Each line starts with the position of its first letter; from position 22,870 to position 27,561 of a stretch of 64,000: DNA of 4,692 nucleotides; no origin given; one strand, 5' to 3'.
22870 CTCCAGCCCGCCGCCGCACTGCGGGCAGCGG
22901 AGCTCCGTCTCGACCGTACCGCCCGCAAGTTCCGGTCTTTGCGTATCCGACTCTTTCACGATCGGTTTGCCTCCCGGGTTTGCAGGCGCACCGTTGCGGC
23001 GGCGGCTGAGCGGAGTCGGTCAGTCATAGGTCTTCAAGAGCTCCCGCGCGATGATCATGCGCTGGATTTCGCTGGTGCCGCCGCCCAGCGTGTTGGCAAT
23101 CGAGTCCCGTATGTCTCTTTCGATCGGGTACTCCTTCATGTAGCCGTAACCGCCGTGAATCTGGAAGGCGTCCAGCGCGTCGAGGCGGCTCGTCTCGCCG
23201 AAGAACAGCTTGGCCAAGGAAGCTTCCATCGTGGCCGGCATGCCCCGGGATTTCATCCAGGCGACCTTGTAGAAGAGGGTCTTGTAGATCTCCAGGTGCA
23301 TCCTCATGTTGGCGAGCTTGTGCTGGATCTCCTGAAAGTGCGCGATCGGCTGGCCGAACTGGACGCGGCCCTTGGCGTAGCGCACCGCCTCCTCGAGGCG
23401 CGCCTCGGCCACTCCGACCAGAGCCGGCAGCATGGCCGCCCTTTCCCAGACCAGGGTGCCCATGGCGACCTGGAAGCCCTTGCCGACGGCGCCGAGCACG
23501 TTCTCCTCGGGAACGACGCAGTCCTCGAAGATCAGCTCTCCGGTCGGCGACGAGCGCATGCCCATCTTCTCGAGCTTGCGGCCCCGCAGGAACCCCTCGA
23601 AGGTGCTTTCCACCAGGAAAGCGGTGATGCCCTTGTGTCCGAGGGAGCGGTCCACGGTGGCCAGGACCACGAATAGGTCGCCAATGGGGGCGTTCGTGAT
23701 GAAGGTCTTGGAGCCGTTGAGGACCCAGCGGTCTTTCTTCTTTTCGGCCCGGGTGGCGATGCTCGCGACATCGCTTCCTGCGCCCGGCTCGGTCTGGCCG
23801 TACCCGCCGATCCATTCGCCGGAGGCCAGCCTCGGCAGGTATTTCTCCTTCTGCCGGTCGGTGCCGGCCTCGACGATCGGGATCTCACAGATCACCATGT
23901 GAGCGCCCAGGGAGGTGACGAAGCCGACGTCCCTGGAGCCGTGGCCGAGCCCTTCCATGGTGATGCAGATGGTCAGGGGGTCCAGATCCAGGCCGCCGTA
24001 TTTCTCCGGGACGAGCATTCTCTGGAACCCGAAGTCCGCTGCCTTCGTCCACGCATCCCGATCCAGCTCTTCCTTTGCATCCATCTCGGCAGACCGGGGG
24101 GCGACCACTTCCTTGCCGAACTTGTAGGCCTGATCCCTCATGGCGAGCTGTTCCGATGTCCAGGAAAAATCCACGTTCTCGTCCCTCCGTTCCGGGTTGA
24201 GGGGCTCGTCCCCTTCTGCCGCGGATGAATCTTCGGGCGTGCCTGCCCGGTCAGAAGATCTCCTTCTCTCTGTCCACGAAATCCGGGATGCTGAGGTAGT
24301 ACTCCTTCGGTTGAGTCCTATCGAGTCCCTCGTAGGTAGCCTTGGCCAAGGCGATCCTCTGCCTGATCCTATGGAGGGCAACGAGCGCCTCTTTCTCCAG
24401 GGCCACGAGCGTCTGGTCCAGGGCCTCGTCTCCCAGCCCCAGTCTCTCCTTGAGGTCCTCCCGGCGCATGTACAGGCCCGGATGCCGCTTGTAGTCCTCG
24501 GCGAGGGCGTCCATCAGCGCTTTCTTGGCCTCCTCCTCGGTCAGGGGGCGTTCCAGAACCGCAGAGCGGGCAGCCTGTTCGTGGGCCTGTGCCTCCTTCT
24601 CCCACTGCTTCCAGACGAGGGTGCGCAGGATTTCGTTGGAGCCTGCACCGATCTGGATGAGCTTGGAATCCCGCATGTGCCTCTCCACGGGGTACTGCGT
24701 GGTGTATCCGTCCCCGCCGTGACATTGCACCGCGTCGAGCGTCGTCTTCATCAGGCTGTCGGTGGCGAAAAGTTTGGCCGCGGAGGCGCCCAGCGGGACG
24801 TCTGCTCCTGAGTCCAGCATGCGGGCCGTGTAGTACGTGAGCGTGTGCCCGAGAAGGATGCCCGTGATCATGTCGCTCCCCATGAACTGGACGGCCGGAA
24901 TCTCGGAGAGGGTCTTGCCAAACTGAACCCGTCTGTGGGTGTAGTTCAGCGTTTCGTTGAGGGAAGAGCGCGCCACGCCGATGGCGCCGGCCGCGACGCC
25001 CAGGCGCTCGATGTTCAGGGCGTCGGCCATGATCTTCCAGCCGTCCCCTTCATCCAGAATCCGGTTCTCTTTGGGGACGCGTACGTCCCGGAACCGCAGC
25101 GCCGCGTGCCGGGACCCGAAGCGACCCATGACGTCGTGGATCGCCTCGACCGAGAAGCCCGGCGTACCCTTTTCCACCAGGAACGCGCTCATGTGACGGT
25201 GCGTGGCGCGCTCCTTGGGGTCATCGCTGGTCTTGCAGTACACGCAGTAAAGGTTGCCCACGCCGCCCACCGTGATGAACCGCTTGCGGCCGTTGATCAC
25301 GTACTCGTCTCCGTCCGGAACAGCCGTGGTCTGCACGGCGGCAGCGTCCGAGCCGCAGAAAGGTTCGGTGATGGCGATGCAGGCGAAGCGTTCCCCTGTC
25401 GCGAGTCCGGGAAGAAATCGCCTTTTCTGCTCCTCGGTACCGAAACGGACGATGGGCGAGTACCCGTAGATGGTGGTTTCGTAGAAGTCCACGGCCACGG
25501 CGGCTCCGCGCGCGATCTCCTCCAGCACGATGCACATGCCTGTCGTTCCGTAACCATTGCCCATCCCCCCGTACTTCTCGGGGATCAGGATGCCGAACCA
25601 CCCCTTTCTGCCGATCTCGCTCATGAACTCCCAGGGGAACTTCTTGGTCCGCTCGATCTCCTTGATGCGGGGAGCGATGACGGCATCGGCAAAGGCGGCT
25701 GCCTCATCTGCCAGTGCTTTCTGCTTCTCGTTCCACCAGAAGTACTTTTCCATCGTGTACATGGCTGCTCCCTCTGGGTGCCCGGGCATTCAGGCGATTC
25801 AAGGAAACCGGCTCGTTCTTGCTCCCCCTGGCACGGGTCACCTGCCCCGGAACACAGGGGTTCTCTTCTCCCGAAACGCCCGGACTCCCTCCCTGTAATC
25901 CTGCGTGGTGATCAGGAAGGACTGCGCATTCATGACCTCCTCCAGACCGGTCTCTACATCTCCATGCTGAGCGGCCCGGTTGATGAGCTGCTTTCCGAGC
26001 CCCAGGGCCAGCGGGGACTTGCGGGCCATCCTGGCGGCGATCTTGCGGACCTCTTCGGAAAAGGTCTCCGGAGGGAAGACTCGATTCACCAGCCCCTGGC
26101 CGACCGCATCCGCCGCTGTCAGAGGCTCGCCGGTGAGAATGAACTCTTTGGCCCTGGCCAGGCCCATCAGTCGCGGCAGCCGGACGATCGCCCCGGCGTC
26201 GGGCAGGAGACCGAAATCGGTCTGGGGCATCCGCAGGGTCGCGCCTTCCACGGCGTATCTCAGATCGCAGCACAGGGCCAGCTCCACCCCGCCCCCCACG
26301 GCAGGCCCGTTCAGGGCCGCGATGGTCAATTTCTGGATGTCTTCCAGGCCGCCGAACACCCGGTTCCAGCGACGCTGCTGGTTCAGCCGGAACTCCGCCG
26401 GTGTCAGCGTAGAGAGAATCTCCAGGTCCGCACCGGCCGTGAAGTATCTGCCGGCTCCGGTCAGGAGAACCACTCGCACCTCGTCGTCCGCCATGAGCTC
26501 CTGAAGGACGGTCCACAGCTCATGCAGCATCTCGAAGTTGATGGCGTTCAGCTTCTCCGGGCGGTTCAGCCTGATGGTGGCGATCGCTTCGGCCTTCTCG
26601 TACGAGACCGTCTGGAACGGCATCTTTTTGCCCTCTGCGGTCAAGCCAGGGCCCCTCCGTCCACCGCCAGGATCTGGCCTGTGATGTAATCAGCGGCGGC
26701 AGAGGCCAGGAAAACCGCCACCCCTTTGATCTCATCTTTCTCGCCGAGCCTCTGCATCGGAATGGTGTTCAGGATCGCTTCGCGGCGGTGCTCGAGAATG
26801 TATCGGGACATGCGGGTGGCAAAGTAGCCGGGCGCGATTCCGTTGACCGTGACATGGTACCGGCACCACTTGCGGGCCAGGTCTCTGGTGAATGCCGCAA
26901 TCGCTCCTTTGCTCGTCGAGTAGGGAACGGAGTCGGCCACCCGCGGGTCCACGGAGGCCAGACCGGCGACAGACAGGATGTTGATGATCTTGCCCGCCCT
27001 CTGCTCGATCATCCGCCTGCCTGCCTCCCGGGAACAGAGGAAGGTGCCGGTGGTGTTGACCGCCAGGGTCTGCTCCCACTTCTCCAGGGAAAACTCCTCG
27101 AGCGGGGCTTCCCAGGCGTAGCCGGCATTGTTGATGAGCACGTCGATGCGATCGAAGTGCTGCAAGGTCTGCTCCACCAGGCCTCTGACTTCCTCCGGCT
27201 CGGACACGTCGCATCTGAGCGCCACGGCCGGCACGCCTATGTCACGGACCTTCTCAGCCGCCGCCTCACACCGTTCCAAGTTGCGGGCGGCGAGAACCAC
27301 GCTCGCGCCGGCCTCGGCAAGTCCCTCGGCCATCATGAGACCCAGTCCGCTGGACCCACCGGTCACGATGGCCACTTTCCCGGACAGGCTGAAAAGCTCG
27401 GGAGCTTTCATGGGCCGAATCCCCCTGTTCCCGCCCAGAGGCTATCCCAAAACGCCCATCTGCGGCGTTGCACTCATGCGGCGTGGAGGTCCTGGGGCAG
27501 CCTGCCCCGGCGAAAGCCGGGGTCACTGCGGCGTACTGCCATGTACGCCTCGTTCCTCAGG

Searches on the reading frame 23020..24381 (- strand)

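Call 52: search_protein_families(library=pfam, proteins=[window:23020-24381:-], max_evalue=0.00001)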
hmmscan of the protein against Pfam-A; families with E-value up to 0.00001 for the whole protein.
window:23020-24381:- (453 aa): 4 families
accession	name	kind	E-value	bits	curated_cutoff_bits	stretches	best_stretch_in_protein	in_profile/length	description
PF00441.29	Acyl-CoA_dh_1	-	3.9e-44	150.9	22.4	1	300-449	1-150/150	Acyl-CoA dehydrogenase, C-terminal domain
PF02771.21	Acyl-CoA_dh_N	-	6.7e-29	101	22.9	1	75-189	1-113/113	Acyl-CoA dehydrogenase, N-terminal domain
PF02770.24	Acyl-CoA_dh_M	-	2.4e-26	92.2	33.3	1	194-288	2-97/97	Acyl-CoA dehydrogenase, middle domain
PF08028.16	Acyl-CoA_dh_2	-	3.5e-14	53.7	22.7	1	320-426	6-122/134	Acyl-CoA dehydrogenase, C-terminal domain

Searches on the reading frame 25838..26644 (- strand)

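Call 52: search_protein_families(library=pfam, proteins=[window:25838-26644:-], max_evalue=0.00001)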
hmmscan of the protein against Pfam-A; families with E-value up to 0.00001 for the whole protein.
window:25838-26644:- (268 aa): 2 families
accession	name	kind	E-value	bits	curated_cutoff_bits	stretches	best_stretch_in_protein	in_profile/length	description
PF00378.25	ECH_1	-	2.6e-58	197.7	27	1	17-267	2-250/251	Enoyl-CoA hydratase/isomerase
PF16113.10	ECH_2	-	1.4e-35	123.9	27.2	1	22-195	2-177/335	Enoyl-CoA hydratase/isomerase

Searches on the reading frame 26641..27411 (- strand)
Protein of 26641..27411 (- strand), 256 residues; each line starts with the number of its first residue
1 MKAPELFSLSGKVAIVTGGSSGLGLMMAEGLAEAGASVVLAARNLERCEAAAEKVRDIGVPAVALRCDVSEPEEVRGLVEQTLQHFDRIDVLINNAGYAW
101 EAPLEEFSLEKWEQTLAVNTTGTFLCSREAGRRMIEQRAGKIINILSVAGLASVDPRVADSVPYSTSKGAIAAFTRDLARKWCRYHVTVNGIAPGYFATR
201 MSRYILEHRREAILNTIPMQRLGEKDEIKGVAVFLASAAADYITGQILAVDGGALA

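Call 63: search_protein_families(library=ncbifam, proteins=[window:26641-27411:-], max_evalue=0.000001)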
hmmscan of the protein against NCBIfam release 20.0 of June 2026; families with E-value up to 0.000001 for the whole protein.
window:26641-27411:- (256 aa): 231 families (the best 25 are shown)
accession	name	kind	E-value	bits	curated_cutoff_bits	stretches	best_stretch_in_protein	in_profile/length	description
NF006070.0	PRK08213.1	subfamily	2.2e-97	325.6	279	1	3-254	4-256/259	gluconate 5-dehydrogenase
NF005559.1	PRK07231.1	subfamily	8.4e-67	225.3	215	1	9-255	2-248/249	glucose 1-dehydrogenase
NF004198.0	PRK05653.1-3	equivalog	3.3e-66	223.3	296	1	8-254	4-246/248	3-oxoacyl-ACP reductase FabG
NF004778.0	PRK06124.1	equivalog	3.9e-64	216.5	303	1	4-255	4-253/256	SDR family oxidoreductase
NF005390.0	PRK06935.1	equivalog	3.1e-63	213.5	369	1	5-255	9-256/258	2-dehydro-3-deoxy-D-gluconate 5-dehydrogenase KduD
NF005711.0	PRK07523.1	subfamily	5e-63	213.1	413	1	5-254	4-251/255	SDR family oxidoreductase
TIGR01830.1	3oxo_ACP_reduc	equivalog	2.1e-62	210.9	297.75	1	14-253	1-237/239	3-oxoacyl-[acyl-carrier-protein] reductase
NF009466.0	PRK12826.1-2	subfamily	1.6e-61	207.9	222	1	12-254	4-244/248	3-oxoacyl-ACP reductase FabG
TIGR01832.1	kduD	equivalog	5.9e-61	206.1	338.85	1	7-256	1-247/248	2-dehydro-3-deoxy-D-gluconate 5-dehydrogenase KduD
NF005983.0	PRK08085.1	equivalog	7.6e-61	205.9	408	1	5-255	3-251/254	gluconate 5-dehydrogenase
NF005309.0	PRK06841.1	subfamily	5.9e-60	202.9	286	1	5-253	9-251/255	GolD/DthD family dehydrogenase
NF004791.0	PRK06138.1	equivalog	2e-59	200.9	312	1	8-256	2-251/252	SDR family oxidoreductase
NF005067.0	PRK06484.1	equivalog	3e-59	201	713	1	11-254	9-251/524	short chain dehydrogenase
NF005488.0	PRK07097.1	equivalog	5.1e-58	196.2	369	1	5-256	4-259/266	gluconate 5-dehydrogenase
NF009468.0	PRK12826.1-4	equivalog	1e-57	195.8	318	1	8-255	4-248/256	SDR family oxidoreductase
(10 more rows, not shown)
